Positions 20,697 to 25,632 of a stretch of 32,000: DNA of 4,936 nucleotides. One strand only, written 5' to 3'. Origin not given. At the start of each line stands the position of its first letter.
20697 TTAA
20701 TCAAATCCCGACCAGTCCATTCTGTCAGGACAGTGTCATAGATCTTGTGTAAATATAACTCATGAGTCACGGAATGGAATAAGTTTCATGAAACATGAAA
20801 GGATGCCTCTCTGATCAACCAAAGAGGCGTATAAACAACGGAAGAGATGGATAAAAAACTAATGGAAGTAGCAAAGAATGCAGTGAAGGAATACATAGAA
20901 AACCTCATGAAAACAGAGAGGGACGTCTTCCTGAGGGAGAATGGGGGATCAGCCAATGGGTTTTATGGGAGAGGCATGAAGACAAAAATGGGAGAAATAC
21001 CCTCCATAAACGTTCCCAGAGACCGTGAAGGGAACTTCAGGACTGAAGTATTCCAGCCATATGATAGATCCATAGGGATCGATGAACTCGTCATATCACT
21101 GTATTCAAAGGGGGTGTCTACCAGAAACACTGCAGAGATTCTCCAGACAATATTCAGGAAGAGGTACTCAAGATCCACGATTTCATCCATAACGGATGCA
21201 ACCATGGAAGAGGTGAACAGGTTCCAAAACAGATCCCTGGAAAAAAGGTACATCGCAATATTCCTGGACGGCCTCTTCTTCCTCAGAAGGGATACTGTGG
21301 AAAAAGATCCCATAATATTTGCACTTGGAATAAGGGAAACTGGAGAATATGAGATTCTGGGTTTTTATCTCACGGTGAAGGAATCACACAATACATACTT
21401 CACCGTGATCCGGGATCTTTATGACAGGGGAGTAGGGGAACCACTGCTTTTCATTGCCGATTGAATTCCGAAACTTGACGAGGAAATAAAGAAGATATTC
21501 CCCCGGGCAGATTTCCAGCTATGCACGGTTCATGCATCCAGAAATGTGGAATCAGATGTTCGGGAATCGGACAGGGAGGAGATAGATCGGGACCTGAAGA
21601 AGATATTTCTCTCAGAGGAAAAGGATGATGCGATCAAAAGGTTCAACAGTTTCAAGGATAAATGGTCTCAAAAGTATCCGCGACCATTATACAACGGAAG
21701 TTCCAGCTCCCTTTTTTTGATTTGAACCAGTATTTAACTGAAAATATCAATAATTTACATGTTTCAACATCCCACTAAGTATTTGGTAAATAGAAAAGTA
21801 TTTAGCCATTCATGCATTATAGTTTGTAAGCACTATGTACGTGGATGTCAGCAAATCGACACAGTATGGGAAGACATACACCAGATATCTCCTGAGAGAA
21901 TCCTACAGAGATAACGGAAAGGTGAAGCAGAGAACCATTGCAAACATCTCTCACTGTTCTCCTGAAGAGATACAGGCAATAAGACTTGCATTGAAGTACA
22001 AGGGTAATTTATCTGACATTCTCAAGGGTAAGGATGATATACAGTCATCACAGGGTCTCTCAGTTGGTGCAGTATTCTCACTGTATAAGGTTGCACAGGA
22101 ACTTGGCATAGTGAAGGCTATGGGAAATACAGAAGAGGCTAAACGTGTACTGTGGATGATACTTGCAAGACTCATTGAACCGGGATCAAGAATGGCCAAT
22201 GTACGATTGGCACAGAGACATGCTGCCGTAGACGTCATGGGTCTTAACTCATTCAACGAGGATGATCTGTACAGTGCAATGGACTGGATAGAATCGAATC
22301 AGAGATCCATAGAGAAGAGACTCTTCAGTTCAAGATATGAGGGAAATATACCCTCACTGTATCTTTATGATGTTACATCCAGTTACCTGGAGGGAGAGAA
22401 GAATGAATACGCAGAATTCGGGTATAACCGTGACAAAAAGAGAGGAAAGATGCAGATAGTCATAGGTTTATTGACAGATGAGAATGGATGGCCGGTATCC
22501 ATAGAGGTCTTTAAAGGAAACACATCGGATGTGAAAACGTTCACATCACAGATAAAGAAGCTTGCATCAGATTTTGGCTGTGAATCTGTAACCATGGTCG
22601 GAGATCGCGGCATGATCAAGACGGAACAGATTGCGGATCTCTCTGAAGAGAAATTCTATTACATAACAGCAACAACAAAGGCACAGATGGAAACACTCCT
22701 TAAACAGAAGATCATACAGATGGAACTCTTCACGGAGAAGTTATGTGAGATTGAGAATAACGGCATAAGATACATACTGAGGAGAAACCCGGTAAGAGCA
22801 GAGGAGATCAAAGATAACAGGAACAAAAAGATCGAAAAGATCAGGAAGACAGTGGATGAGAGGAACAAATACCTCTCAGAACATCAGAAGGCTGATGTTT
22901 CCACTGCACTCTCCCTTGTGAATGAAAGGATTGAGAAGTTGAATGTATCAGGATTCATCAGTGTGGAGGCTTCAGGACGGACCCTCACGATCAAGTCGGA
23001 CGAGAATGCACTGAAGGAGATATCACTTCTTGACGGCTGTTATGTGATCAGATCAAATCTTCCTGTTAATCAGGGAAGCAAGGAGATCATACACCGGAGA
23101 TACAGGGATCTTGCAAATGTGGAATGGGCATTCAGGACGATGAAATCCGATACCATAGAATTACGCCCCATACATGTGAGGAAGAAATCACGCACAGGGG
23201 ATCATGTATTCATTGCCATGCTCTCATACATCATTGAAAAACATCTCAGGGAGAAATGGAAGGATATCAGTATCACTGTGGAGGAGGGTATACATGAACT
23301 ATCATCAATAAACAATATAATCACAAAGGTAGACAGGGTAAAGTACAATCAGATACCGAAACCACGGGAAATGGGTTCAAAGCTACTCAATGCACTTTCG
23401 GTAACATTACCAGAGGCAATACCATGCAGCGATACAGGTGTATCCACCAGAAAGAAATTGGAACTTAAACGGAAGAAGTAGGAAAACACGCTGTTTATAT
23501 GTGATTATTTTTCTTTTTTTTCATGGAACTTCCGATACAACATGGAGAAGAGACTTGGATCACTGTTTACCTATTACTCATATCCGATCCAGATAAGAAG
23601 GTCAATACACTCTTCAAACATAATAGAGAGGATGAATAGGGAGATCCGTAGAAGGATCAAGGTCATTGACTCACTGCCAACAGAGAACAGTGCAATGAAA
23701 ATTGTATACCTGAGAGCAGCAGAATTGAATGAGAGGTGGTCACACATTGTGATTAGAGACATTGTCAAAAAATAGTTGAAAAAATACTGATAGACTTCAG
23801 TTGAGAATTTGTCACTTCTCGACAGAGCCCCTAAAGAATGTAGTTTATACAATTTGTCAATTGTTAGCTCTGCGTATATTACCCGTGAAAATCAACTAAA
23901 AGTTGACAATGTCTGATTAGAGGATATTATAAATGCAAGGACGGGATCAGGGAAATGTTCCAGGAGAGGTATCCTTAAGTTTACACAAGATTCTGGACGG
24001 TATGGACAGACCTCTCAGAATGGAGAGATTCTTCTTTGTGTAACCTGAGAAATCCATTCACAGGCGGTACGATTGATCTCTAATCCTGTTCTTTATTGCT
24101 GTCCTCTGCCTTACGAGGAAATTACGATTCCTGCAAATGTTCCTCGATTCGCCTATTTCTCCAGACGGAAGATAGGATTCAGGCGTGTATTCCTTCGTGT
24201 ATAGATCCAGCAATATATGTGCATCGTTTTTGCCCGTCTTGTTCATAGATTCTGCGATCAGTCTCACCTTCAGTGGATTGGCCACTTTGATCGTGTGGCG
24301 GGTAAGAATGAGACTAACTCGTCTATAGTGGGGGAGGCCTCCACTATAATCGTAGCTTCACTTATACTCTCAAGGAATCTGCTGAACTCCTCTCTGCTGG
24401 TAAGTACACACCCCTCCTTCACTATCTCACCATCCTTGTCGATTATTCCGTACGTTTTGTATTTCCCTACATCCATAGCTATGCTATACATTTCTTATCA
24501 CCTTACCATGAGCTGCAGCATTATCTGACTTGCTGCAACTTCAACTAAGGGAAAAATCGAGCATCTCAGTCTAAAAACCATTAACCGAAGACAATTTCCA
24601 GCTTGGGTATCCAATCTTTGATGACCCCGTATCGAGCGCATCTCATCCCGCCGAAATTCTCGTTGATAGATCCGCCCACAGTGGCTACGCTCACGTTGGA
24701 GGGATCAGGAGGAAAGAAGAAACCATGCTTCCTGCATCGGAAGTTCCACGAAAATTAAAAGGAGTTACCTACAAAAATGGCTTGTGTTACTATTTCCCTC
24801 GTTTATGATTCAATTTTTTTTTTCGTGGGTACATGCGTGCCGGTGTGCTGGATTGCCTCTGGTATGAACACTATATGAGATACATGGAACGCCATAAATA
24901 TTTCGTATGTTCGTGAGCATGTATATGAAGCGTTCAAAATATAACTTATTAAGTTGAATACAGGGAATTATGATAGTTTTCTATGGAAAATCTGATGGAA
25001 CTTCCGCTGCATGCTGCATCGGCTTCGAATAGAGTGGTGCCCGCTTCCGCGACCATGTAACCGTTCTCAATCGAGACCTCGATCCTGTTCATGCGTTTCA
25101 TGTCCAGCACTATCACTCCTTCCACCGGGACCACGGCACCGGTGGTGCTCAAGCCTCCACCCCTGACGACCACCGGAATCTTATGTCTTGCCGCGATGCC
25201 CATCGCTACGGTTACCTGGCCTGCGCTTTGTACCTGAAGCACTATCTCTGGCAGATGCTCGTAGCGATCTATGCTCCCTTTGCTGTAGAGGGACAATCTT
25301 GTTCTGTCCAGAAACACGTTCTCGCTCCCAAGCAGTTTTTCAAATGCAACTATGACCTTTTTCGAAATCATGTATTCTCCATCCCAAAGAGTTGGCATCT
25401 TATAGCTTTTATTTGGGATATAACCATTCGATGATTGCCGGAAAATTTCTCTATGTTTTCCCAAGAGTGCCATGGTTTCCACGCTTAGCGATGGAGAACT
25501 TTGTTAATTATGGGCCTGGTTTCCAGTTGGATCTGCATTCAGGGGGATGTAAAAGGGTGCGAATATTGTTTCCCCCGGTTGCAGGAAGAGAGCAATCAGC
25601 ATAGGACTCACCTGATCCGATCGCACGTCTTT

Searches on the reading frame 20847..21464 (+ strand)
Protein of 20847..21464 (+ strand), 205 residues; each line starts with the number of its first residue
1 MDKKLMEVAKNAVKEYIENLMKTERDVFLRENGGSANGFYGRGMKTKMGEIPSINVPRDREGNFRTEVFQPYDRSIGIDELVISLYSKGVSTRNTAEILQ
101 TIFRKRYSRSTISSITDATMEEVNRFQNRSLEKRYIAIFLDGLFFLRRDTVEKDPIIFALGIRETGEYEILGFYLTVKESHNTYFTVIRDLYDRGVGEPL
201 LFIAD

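Call 52: search_protein_families(library=pfam, proteins=[window:20847-21464:+], max_evalue=0.001)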
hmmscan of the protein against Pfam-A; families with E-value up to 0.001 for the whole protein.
window:20847-21464:+ (205 aa): 1 family
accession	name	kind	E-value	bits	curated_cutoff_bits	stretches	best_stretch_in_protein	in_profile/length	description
PF00872.24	Transposase_mut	-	1.9e-42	146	21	1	10-205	27-232/379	Transposase, Mutator family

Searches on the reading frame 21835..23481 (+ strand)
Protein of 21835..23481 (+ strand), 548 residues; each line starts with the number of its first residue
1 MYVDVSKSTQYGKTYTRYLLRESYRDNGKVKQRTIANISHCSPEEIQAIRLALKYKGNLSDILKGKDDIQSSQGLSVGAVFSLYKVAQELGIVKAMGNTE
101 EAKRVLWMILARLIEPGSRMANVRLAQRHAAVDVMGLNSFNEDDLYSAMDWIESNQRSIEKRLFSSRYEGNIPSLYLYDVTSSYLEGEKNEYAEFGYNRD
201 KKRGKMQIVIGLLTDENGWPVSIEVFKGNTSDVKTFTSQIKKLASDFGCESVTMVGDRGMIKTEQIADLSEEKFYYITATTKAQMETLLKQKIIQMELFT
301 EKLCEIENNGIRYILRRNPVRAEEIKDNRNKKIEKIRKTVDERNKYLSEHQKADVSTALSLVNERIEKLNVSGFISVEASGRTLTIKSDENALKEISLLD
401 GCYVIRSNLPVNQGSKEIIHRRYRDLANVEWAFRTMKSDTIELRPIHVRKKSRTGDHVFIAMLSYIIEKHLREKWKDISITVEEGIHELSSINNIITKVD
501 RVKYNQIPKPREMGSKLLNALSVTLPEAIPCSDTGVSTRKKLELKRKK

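Call 52: search_protein_families(library=pfam, proteins=[window:21835-23481:+], max_evalue=0.001)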
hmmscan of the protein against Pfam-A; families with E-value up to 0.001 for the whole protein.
window:21835-23481:+ (548 aa): 1 family
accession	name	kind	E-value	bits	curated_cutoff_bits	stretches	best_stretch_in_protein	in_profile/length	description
PF01609.27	DDE_Tnp_1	-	3.6e-14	53.4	23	1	174-466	5-199/200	Transposase DDE domain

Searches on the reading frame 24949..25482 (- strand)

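Call 52: search_protein_families(library=pfam, proteins=[window:24949-25482:-], max_evalue=0.001)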
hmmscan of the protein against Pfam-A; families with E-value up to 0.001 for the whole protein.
window:24949-25482:- (177 aa): 1 family
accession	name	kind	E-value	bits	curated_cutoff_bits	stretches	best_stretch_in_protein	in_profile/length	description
PF01565.28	FAD_binding_4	-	2.9e-17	63.1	26.4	1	78-164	1-87/139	FAD binding domain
